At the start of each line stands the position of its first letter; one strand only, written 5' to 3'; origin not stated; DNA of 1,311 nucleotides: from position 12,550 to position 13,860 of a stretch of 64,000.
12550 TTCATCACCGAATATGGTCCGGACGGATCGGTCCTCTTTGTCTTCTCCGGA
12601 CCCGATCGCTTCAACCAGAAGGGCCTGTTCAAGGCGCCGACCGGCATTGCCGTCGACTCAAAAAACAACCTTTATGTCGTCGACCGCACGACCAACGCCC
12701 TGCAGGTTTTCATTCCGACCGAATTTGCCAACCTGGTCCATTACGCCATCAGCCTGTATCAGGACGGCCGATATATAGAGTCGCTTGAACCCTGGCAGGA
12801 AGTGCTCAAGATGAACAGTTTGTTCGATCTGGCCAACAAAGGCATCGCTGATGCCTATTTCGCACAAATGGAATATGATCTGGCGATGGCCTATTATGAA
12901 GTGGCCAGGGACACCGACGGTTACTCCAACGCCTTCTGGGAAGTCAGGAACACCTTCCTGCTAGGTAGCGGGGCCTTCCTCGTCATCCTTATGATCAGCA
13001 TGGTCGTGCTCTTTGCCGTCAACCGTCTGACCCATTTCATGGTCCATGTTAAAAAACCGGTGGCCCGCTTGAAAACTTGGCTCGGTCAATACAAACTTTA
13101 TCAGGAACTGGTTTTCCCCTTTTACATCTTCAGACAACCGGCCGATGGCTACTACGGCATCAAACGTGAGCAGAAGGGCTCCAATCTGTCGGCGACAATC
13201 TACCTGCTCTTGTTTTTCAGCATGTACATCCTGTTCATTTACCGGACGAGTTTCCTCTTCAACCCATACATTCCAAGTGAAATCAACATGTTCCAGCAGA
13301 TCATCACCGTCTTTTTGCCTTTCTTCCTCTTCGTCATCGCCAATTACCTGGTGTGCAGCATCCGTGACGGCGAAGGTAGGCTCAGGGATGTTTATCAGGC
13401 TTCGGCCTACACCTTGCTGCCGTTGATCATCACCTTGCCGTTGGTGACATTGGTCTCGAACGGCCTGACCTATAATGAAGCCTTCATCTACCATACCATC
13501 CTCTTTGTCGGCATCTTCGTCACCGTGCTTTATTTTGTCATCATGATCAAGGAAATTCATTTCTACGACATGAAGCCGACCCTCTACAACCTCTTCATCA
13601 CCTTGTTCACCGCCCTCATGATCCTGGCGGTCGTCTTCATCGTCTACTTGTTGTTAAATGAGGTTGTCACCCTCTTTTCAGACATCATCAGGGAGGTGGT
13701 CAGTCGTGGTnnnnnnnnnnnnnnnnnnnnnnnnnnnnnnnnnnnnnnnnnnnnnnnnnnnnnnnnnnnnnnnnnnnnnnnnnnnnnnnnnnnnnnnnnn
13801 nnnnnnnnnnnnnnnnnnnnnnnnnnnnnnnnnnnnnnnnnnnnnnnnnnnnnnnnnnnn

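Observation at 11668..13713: Extracellular NHL beta-propeller tethered to a Yip1-type membrane domain inside a sugar-transport operon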

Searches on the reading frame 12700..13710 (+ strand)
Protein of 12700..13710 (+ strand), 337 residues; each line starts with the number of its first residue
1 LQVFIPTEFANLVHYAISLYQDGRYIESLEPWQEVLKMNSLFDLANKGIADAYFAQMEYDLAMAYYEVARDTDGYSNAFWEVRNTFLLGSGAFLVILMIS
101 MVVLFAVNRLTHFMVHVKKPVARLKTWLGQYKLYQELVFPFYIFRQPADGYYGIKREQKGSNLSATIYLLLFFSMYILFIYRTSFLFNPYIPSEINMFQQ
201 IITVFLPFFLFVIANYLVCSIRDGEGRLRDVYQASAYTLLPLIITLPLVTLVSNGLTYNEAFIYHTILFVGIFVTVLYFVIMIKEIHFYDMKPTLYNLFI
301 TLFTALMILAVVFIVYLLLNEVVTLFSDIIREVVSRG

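Call 19: search_protein_representatives(protein=window:12700-13710:+)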
Query: 337 residues. Proteins with E-value up to 0.001 (for the whole library): 1983; up to 1e-10: 1227; up to 1e-30: 339. The best 150 are listed.
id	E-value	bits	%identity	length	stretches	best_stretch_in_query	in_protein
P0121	2.6e-132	457.5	67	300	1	38-337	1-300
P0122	3.3e-98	345.4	51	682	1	1-337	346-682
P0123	1.4e-81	290.8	44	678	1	2-334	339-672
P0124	3.2e-73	263.3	43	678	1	1-333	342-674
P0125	6.2e-70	252.5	40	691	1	2-335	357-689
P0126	1.4e-68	248.1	40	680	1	1-336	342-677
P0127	1.2e-66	241.7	39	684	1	2-336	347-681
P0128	2.6e-65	237.3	39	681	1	3-336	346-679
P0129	1.7e-63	231.4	35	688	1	1-334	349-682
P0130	3.0e-62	227.3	37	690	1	1-337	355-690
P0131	6.2e-61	222.9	38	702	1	1-336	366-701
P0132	4.0e-59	217.0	38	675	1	2-323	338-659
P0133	1.4e-58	215.2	38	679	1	2-337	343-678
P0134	3.4e-58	213.9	39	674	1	2-336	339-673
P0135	6.1e-58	213.1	37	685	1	1-336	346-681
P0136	4.3e-57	210.3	32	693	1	2-335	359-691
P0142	1.4e-54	202.0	31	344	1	2-336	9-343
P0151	9.4e-53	196.1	33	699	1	1-337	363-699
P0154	3.1e-52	194.3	36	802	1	1-336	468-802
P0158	3.4e-51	191.0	32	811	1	2-332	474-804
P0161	2.2e-50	188.3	34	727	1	4-333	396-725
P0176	1.0e-48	182.8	31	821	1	1-335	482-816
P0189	3.5e-47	177.8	32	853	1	3-335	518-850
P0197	4.7e-46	174.1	33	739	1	1-335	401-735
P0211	1.5e-44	169.1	32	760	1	1-336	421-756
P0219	8.3e-44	166.7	30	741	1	1-334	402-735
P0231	1.9e-42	162.2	32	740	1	2-333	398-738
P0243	5.5e-41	157.4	32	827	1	2-335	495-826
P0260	3.6e-39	151.4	29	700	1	4-336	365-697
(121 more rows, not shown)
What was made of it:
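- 339 representatives (50 % clusters) at E<=1e-30 (call 19).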

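Call 39: find_encoding_contigs(protein=P0260, flank=10000, max_places=2)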
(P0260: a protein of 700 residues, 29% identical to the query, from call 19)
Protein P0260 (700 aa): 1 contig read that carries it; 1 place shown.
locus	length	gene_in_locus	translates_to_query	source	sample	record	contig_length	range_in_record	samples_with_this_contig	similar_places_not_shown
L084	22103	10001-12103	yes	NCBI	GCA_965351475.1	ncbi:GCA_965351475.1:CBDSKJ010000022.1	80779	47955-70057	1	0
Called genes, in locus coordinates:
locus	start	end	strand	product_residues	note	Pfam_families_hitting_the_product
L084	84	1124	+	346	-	PF12784:PDDEXK_2 (weak)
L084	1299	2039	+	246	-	-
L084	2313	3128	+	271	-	-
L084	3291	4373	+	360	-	PF13385:Laminin_G_3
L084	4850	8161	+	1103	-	-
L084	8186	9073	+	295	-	-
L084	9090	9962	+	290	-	PF00528:BPD_transp_1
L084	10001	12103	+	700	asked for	PF08450:SGL (faint), PF01436:NHL (faint), PF04893:Yip1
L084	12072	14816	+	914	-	PF18952:DUF5696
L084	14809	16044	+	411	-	PF00528:BPD_transp_1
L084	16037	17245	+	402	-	PF00528:BPD_transp_1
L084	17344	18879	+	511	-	PF01547:SBP_bac_1 (weak)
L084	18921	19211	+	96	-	-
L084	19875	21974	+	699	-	PF02065:Melibiase, PF01055:Glyco_hydro_31_2nd (weak)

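Call 40: find_encoding_contigs(protein=P0176, flank=10000, max_places=2)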
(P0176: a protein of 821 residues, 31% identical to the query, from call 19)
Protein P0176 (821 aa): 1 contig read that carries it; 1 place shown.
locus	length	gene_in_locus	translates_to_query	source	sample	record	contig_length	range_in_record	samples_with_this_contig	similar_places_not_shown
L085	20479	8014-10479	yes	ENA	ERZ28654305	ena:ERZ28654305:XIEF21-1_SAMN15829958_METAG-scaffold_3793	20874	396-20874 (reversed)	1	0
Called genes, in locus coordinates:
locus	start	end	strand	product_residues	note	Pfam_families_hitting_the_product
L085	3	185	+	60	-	?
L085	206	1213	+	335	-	PF01207:Dus, PF01180:DHO_dh (faint)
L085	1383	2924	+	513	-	PF09992:NAGPA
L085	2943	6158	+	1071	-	PF01547:SBP_bac_1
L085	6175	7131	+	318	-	-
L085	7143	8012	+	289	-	PF00528:BPD_transp_1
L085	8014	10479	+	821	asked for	PF04893:Yip1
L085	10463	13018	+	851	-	PF18952:DUF5696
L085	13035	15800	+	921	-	-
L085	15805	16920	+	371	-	PF00528:BPD_transp_1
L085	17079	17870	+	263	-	-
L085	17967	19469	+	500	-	PF01336:tRNA_anti-codon, PF00152:tRNA-synt_2, PF01409:tRNA-synt_2d (faint)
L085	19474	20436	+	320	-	PF00583:Acetyltransf_1, PF13673:Acetyltransf_10 (faint), PF13508:Acetyltransf_7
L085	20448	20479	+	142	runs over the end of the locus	?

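Call 47: find_encoding_contigs(protein=P0189, flank=10000, max_places=2)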
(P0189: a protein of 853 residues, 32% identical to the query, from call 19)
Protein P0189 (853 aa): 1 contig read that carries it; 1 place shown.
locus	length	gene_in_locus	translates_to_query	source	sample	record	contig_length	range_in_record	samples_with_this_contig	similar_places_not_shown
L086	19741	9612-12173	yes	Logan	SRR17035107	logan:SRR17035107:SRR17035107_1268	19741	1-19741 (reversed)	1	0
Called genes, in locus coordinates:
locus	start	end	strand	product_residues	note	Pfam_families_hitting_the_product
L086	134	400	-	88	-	-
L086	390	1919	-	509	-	PF04616:Glyco_hydro_43, PF16369:GH43_C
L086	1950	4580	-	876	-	PF22848:ASD1_dom, PF06964:Alpha-L-AF_C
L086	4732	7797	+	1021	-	PF01547:SBP_bac_1, PF13416:SBP_bac_8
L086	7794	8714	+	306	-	PF00528:BPD_transp_1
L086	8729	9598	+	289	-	PF00528:BPD_transp_1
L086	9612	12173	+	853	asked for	PF04893:Yip1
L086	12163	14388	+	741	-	PF18952:DUF5696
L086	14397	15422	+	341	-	PF00528:BPD_transp_1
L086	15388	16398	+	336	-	PF00528:BPD_transp_1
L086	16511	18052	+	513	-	PF01547:SBP_bac_1, PF13416:SBP_bac_8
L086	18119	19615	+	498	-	PF13385:Laminin_G_3 (weak)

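Call 50: find_encoding_contigs(protein=P0142, flank=10000, max_places=2)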
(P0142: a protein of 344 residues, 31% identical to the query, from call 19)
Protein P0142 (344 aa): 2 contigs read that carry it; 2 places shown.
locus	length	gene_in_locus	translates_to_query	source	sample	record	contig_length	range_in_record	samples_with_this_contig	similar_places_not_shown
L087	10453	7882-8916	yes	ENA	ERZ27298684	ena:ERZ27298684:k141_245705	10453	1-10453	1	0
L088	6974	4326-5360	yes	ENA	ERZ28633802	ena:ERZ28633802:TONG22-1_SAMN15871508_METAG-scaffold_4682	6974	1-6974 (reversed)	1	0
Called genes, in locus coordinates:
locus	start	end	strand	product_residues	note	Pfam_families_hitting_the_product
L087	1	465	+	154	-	?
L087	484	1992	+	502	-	PF01547:SBP_bac_1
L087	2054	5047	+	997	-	PF01547:SBP_bac_1, PF13416:SBP_bac_8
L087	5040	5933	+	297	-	PF00528:BPD_transp_1 (faint)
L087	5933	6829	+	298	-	PF00528:BPD_transp_1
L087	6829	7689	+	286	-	PF01436:NHL (faint)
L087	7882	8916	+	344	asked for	PF04893:Yip1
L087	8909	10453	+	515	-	?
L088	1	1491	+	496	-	?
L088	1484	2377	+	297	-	PF00528:BPD_transp_1 (faint)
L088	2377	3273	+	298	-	PF00528:BPD_transp_1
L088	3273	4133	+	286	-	PF01436:NHL (faint)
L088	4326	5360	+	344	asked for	PF04893:Yip1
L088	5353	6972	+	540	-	?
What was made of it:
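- A naturally split form keeps the two halves adjacent and in the same order (call 50).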

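Call 51: find_encoding_contigs(protein=P0219, flank=10000, max_places=2)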
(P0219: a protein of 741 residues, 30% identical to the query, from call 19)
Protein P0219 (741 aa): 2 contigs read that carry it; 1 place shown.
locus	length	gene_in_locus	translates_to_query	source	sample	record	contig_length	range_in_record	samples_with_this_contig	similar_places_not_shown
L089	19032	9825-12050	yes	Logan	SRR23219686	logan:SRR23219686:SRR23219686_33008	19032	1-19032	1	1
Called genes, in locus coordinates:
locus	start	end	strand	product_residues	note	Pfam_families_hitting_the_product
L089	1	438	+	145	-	?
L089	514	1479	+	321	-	PF01207:Dus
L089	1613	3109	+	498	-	PF09992:NAGPA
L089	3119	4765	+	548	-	-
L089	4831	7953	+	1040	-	PF01547:SBP_bac_1, PF13416:SBP_bac_8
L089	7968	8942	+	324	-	PF00528:BPD_transp_1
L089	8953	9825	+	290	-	PF00528:BPD_transp_1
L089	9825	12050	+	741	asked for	PF04893:Yip1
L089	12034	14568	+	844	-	PF18952:DUF5696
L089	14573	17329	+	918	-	-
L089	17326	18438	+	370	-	PF00528:BPD_transp_1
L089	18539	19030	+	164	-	?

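Call 56: search_protein_families(library=pfam, proteins=[P0154, P0158, P0176, P0189, P0243, P0211, P0197, P0219, P0231, P0161], max_evalue=0.01)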
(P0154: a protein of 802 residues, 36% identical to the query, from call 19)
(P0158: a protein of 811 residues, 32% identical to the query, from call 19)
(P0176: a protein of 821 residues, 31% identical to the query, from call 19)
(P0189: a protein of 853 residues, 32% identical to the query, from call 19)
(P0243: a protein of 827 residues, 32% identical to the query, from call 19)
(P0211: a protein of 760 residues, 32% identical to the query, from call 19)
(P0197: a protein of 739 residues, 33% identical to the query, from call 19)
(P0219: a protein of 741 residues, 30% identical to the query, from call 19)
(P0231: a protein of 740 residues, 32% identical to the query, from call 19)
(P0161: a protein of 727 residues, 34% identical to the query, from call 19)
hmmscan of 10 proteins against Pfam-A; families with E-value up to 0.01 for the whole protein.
P0154 (802 aa): 5 families
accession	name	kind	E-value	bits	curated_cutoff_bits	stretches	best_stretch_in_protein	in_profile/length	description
PF04893.22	Yip1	-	4.6e-08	33.6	28.6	1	611-777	3-171/173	Yip1 domain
PF01436.27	NHL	-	2.5e-06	27.7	20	0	445-471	2-28/28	NHL repeat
PF06739.17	SBBP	-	1.8e-05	25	20.5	0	352-373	13-34/38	Beta-propeller repeat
PF00515.34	TPR_1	-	0.0043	17.3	27.8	0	512-535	3-26/34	Tetratricopeptide repeat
PF07719.23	TPR_2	-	0.0091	16.5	27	1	512-536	3-27/34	Tetratricopeptide repeat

P0158 (811 aa): 6 families
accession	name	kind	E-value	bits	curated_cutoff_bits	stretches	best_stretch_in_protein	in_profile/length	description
PF01436.27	NHL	-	6.7e-12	45.2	20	1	80-107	1-28/28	NHL repeat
PF04893.22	Yip1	-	6e-09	36.4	28.6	1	615-784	3-172/173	Yip1 domain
PF07719.23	TPR_2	-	5.4e-06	26.6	27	1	486-511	6-31/34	Tetratricopeptide repeat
PF13414.12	TPR_11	-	1.6e-05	24.9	26.8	1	491-523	4-36/42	TPR repeat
PF13432.12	TPR_16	-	0.00036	21.3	32.7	1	487-534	3-50/65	Tetratricopeptide repeat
PF00515.34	TPR_1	-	0.0029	17.8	27.8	0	490-511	10-31/34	Tetratricopeptide repeat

P0176 (821 aa): 1 family
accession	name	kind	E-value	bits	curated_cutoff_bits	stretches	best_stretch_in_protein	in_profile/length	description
PF04893.22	Yip1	-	2.4e-12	47.5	28.6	1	623-793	2-172/173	Yip1 domain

P0189 (853 aa): 2 families
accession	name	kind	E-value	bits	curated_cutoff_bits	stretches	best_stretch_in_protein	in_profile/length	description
PF04893.22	Yip1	-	1.3e-11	45.1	28.6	1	660-827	5-172/173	Yip1 domain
PF01436.27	NHL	-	0.0036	17.7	20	0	116-145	3-27/28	NHL repeat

P0243 (827 aa): 6 families
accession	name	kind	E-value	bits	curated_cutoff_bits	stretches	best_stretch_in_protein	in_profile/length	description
PF01436.27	NHL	-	2.3e-19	68.8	20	2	233-259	1-27/28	NHL repeat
PF04893.22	Yip1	-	1.8e-09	38.2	28.6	1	633-800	2-170/173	Yip1 domain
PF08450.18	SGL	-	3.4e-08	33.8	26.3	1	198-281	145-229/246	SMP-30/Gluconolactonase/LRE-like region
PF25021.1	TEN_NHL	-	0.0026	17.2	27.1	0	233-271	141-176/357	Teneurin NHL domain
PF07719.23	TPR_2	-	0.0047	17.4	27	0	538-562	3-27/34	Tetratricopeptide repeat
PF14559.12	TPR_19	-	0.009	16.8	25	0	515-574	4-63/68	Tetratricopeptide repeat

P0211 (760 aa): 2 families
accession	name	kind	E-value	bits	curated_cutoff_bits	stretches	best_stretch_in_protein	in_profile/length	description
PF04893.22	Yip1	-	1.4e-15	58.1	28.6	1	562-731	2-171/173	Yip1 domain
PF07719.23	TPR_2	-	0.0024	18.3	27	0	468-487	6-25/34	Tetratricopeptide repeat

P0197 (739 aa): 2 families
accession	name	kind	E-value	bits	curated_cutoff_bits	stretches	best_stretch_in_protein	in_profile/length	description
PF04893.22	Yip1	-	1.3e-08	35.3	28.6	1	545-712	5-171/173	Yip1 domain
PF01436.27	NHL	-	2.7e-07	30.7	20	1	378-404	2-28/28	NHL repeat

P0219 (741 aa): 5 families
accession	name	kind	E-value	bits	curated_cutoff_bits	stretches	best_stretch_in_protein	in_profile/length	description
PF04893.22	Yip1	-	2e-13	51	28.6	1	543-713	2-172/173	Yip1 domain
PF07719.23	TPR_2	-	2.6e-05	24.5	27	0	450-468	7-25/34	Tetratricopeptide repeat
PF07494.17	Reg_prop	-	0.0035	17.8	20.4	0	321-341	1-21/24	Two component regulator propeller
PF13424.12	TPR_12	-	0.0077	16.8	30.1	0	424-468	24-69/77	Tetratricopeptide repeat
PF13432.12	TPR_16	-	0.0092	16.9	32.7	1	421-468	8-55/65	Tetratricopeptide repeat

P0231 (740 aa): 6 families
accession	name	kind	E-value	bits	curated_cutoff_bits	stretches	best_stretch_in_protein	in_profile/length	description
PF04893.22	Yip1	-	1.4e-11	45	28.6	1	544-713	3-172/173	Yip1 domain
PF01436.27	NHL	-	4.4e-10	39.5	20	0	130-154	4-28/28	NHL repeat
PF08450.18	SGL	-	6.6e-05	23.1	26.3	0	89-169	147-225/246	SMP-30/Gluconolactonase/LRE-like region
PF22701.2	Mala_s_1-like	-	8.3e-05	22.9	27.5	0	201-246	82-126/195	Mal s 1 allergenic protein-like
PF25021.1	TEN_NHL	-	0.0041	16.6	27.1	0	138-247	83-179/357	Teneurin NHL domain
PF13432.12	TPR_16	-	0.0062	17.4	32.7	1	412-452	4-44/65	Tetratricopeptide repeat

P0161 (727 aa): 6 families
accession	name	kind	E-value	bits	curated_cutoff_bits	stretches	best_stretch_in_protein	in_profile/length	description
PF04893.22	Yip1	-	5.8e-09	36.5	28.6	1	558-704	26-172/173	Yip1 domain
PF08450.18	SGL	-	6.6e-07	29.6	26.3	1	146-239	130-217/246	SMP-30/Gluconolactonase/LRE-like region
PF13414.12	TPR_11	-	0.00015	21.8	26.8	1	414-442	7-35/42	TPR repeat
PF07719.23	TPR_2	-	0.001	19.5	27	0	435-461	1-27/34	Tetratricopeptide repeat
PF01436.27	NHL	-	0.0048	17.3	20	0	149-177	1-28/28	NHL repeat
PF20067.5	SSL_N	-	0.0066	16.7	18.9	0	325-343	26-44/46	Strictosidine synthase-like, N-terminal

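Call 64: list_cluster_members(proteins=[P0189, P0176, P0219, P0260, P0243, P0158, P0211, P0136, P0129, P0151])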
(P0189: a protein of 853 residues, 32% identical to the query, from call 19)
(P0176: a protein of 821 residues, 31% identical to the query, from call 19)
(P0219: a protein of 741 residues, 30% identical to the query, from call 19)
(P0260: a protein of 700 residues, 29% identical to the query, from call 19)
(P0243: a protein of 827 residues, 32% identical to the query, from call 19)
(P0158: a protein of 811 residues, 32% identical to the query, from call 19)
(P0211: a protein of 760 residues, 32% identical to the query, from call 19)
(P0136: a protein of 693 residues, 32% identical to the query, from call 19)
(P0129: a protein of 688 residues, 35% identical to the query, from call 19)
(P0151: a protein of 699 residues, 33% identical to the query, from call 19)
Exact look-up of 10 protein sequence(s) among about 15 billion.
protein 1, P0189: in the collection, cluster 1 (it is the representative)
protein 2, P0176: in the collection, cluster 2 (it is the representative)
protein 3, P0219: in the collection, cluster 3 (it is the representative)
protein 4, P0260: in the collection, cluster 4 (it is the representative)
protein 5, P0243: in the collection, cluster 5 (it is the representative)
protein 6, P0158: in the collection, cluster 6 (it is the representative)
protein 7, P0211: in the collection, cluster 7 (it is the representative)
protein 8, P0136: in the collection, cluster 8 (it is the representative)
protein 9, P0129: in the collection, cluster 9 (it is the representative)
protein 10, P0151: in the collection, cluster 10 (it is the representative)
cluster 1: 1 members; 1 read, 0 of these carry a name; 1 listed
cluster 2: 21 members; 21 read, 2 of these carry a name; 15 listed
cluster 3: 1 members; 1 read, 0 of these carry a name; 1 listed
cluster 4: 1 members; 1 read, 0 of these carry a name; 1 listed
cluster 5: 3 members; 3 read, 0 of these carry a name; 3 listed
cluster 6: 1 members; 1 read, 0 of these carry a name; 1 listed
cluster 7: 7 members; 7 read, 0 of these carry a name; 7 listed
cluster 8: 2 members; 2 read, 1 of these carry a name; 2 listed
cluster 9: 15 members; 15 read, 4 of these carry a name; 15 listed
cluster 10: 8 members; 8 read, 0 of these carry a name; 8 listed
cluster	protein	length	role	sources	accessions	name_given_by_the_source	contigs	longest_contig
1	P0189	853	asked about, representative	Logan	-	-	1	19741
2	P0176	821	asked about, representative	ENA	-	-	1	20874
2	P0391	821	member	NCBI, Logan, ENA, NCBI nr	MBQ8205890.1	MAG: YIP1 family protein [Bacilli bacterium] | YIP1 family protein [Bacilli bacterium]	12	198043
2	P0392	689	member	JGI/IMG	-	hypothetical protein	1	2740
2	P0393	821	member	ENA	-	-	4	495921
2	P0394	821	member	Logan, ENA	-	-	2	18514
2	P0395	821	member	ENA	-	-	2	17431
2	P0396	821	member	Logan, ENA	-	-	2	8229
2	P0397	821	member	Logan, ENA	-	-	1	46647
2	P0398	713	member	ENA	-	-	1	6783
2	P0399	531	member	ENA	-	-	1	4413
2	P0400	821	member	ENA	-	-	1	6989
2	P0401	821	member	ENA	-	-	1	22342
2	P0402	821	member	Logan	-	-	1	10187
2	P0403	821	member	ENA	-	-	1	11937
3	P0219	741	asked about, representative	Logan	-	-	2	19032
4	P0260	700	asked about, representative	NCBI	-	-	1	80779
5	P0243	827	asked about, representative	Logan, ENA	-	-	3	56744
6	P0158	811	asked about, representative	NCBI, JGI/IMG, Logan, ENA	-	-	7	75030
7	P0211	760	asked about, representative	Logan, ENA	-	-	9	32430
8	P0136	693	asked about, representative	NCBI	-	-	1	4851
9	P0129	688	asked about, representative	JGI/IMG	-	-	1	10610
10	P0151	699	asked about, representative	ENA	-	-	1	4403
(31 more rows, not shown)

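Call 79: find_homologous_proteins(query=P0189, max_evalue=1e-20)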
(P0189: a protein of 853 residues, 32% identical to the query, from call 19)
Query P0189 (853 aa): 120 proteins with E <= 1e-20 among 8000 candidates.
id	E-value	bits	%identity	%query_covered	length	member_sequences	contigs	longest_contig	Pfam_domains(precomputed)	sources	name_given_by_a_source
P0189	0.0e+0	1941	100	100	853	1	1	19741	PF04893.23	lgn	-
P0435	0.0e+0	1332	86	65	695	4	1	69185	PF04893.23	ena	-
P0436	0.0e+0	1188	63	100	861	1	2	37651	PF04893.23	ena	-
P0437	0.0e+0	1151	81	65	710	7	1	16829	PF04893.23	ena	-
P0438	0.0e+0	1043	77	65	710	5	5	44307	PF04893.23,PF01436.28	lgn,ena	-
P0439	6.4e-283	959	80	54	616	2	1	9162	PF01436.28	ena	-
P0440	5.9e-266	903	66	66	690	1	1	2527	PF04893.23,PF01436.28,PF25021.2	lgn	-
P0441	6.7e-259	880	64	66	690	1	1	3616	PF04893.23,PF01436.28,PF25021.2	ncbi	-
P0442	2.7e-258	878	64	65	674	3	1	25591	PF04893.23,PF01436.28,PF25021.2,PF08450.19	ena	-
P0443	4.8e-255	867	59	78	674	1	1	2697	PF04893.23,PF01436.28,PF08450.19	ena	-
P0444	2.2e-254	865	58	78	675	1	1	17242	PF04893.23,PF01436.28,PF08450.19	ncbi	-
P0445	3.5e-253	861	58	78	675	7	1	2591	PF04893.23,PF01436.28,PF08450.19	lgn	-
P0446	7.4e-250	850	58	77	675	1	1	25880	PF04893.23,PF01436.28,PF25021.2,PF08450.19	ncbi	-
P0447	2.6e-248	845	63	65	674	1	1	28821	PF04893.23,PF01436.28,PF08450.19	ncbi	-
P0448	1.0e-247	843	57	78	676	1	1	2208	PF04893.23,PF01436.28,PF08450.19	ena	-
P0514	3.9e-191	656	51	65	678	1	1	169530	PF04893.23,PF01436.28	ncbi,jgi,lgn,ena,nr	ncbi:MAG: hypothetical protein E7256_10230 [Lachnospiraceae bacterium]|nr:hypothetical protein [Lach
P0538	2.9e-183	630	47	65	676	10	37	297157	PF04893.23,PF01436.28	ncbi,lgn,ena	-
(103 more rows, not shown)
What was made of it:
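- A Clostridia/Lachnospiraceae branch (call 79).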
